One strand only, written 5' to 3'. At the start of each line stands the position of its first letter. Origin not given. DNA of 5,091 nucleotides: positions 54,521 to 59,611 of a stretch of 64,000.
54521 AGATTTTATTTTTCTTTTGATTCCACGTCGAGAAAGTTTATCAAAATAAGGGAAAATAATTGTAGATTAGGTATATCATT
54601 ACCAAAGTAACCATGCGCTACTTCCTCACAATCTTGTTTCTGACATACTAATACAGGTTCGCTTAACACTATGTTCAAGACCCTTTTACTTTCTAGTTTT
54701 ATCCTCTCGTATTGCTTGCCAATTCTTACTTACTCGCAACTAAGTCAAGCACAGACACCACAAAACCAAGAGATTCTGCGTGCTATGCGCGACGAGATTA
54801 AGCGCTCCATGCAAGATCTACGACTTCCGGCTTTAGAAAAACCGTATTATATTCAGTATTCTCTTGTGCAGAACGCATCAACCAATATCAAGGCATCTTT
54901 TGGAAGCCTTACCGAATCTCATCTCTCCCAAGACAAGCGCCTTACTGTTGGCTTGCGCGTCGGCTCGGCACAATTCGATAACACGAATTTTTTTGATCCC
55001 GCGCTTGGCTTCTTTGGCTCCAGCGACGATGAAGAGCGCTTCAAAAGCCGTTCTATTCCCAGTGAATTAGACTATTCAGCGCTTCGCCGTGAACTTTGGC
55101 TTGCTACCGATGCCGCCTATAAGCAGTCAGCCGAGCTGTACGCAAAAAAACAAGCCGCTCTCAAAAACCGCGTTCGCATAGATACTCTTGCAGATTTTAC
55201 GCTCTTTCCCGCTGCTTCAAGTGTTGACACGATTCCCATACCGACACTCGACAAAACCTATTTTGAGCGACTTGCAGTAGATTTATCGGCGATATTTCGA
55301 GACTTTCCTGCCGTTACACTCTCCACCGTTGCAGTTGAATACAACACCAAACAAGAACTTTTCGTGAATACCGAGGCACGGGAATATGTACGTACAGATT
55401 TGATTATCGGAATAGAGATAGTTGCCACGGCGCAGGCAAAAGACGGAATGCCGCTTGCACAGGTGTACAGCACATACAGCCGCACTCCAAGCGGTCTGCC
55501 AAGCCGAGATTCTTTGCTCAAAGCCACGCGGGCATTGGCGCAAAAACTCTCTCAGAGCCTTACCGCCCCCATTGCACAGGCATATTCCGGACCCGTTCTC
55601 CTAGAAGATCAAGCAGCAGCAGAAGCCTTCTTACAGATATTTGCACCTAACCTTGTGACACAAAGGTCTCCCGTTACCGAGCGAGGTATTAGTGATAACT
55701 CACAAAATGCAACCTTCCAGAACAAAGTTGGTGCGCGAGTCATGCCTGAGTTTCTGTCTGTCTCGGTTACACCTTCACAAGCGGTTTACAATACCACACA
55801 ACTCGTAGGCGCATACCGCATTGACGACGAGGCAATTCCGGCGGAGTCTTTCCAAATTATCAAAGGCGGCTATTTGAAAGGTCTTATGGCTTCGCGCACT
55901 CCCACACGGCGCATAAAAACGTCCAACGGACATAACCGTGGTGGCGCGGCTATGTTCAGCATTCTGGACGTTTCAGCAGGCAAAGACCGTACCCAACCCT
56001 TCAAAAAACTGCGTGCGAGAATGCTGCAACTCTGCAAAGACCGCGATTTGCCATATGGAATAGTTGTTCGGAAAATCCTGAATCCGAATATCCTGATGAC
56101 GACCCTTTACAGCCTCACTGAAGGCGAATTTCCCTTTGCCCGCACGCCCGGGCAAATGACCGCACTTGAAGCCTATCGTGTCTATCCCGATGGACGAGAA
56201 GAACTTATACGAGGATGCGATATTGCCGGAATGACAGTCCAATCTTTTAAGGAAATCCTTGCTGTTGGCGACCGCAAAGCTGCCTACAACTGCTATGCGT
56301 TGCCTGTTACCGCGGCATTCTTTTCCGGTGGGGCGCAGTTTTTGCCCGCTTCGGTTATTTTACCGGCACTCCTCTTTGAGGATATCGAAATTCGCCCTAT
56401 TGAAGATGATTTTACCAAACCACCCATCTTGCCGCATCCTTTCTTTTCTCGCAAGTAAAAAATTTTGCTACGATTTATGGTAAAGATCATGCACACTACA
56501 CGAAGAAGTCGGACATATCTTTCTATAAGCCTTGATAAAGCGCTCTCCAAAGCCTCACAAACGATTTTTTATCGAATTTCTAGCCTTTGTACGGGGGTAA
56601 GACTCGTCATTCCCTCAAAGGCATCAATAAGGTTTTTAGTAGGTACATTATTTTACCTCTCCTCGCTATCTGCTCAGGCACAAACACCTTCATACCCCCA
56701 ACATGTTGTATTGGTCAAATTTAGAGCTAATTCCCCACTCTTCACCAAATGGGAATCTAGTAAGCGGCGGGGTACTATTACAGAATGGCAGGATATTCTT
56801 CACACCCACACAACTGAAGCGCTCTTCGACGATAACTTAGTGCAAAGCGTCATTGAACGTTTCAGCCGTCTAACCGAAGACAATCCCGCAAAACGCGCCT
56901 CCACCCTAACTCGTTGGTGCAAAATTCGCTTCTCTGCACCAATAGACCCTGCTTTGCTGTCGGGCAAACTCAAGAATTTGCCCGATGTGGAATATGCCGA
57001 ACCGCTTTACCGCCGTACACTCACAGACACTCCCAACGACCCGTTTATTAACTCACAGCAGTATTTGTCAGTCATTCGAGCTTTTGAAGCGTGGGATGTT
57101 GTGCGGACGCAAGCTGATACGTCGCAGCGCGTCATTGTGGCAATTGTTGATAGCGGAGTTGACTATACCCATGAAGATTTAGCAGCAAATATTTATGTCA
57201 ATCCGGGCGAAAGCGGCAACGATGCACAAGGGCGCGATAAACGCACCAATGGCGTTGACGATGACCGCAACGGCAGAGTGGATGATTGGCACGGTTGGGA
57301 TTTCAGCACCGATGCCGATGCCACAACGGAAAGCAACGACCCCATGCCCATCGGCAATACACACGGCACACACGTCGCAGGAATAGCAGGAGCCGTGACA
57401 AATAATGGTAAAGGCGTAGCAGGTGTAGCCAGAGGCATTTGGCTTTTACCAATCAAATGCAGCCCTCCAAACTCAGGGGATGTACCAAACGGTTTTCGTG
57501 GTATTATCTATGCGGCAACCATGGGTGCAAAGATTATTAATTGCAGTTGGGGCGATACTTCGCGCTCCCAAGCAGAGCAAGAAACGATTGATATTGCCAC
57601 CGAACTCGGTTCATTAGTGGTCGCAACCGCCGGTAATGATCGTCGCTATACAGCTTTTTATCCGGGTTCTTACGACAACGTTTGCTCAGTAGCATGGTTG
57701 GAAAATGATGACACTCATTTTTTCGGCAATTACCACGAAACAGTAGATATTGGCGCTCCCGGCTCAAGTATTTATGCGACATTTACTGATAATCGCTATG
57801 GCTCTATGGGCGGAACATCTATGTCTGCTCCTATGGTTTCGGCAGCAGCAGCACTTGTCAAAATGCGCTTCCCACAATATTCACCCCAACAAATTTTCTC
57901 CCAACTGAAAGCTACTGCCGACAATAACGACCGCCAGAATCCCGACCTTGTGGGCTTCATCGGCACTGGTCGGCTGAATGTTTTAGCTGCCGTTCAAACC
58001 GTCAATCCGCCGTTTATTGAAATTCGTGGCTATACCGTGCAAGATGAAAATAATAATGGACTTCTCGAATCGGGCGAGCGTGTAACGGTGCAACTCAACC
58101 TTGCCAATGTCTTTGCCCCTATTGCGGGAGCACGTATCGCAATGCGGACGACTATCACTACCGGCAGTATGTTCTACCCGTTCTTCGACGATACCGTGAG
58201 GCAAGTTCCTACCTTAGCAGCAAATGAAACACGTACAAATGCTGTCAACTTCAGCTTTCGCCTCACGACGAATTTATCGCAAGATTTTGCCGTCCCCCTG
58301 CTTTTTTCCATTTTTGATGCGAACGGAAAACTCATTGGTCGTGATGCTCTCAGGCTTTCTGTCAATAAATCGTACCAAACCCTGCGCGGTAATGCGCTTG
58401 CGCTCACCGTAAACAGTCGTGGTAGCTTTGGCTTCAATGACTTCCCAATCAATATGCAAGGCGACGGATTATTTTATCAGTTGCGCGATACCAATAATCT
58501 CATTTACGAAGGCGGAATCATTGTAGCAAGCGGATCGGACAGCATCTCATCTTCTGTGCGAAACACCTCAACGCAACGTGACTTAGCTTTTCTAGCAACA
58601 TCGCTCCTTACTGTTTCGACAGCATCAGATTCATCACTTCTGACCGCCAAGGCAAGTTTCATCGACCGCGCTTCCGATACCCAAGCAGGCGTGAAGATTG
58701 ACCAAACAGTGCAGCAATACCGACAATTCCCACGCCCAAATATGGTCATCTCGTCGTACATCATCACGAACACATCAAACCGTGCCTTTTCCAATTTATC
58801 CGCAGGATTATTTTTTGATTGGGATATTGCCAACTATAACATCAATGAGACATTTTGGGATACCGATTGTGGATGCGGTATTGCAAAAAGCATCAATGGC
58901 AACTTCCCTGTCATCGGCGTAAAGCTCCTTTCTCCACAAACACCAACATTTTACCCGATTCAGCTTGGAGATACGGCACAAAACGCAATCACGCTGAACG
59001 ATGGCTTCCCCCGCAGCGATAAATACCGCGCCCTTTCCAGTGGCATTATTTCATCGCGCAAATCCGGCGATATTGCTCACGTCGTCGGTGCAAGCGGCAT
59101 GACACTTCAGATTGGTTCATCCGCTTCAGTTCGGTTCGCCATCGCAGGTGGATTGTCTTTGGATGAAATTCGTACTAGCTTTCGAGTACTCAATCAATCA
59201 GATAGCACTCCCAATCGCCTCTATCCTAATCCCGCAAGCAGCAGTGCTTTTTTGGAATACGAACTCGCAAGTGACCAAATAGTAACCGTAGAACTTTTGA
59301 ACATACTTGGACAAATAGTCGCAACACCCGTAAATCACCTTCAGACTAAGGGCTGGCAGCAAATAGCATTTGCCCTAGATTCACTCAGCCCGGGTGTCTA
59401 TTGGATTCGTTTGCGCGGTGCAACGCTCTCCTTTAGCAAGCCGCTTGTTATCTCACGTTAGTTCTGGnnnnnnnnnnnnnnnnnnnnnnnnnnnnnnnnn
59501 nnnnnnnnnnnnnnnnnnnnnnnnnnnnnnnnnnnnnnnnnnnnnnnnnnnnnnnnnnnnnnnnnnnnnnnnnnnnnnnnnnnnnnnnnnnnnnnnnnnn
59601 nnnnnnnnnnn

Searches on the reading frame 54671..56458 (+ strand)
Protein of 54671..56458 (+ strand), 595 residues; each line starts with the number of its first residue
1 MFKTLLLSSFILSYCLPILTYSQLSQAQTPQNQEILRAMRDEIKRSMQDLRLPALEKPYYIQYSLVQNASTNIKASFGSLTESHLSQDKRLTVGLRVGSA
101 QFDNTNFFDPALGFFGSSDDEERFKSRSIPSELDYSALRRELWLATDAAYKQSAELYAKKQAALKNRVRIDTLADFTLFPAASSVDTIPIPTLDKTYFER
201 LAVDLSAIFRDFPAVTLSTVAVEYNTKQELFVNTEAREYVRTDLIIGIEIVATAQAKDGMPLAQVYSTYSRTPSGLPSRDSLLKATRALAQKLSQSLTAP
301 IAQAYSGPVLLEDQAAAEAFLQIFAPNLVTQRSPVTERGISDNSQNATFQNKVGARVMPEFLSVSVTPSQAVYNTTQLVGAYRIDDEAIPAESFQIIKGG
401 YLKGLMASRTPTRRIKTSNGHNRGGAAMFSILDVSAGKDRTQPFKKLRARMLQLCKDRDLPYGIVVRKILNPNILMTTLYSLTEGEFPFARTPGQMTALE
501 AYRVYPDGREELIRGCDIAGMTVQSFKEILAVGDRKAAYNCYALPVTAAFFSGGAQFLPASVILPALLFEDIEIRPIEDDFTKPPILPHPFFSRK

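Call 49: search_protein_families(library=pfam, proteins=[window:54671-56458:+], max_evalue=0.001)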
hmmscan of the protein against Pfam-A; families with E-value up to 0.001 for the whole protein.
window:54671-56458:+ (595 aa): 1 family
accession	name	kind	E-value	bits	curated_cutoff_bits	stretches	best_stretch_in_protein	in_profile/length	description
PF19289.4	PmbA_TldD_3rd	-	2.3e-11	43.7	22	1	308-574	5-218/220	PmbA/TldA metallopeptidase C-terminal domain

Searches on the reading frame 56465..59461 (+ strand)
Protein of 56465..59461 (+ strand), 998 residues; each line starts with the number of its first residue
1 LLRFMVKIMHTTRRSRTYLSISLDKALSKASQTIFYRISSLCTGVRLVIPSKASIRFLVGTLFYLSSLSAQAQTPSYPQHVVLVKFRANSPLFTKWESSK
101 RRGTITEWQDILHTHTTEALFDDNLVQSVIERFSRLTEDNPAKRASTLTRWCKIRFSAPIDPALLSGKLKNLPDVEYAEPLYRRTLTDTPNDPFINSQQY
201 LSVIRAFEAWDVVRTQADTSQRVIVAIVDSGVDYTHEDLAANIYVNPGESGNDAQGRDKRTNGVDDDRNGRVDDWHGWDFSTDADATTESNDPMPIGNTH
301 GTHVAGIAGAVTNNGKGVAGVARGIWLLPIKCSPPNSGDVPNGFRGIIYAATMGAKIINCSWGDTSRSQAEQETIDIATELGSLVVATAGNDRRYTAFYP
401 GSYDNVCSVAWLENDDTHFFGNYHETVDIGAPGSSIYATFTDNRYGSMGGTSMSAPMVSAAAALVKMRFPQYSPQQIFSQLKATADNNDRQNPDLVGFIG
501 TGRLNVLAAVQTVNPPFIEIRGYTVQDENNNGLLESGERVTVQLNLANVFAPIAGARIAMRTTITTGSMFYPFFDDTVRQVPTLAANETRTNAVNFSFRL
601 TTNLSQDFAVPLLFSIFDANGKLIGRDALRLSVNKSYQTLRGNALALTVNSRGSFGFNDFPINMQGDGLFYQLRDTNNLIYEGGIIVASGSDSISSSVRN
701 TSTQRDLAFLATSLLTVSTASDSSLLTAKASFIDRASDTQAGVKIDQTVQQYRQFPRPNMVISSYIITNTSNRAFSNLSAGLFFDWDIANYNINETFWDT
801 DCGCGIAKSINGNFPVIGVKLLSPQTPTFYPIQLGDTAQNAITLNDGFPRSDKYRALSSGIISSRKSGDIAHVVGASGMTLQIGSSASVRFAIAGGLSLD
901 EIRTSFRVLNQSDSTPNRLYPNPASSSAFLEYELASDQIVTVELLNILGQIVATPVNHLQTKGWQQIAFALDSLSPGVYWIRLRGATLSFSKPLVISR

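Call 49: search_protein_families(library=pfam, proteins=[window:56465-59461:+], max_evalue=0.001)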
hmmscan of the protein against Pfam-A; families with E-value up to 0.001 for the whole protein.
window:56465-59461:+ (998 aa): 2 families
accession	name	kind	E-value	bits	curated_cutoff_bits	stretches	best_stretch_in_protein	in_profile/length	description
PF00082.27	Peptidase_S8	-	4.7e-48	164.4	21.8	1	221-493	2-279/288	Subtilase family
PF18962.6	Por_Secre_tail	-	7.2e-10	39.5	27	1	919-996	1-75/75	Secretion system C-terminal sorting domain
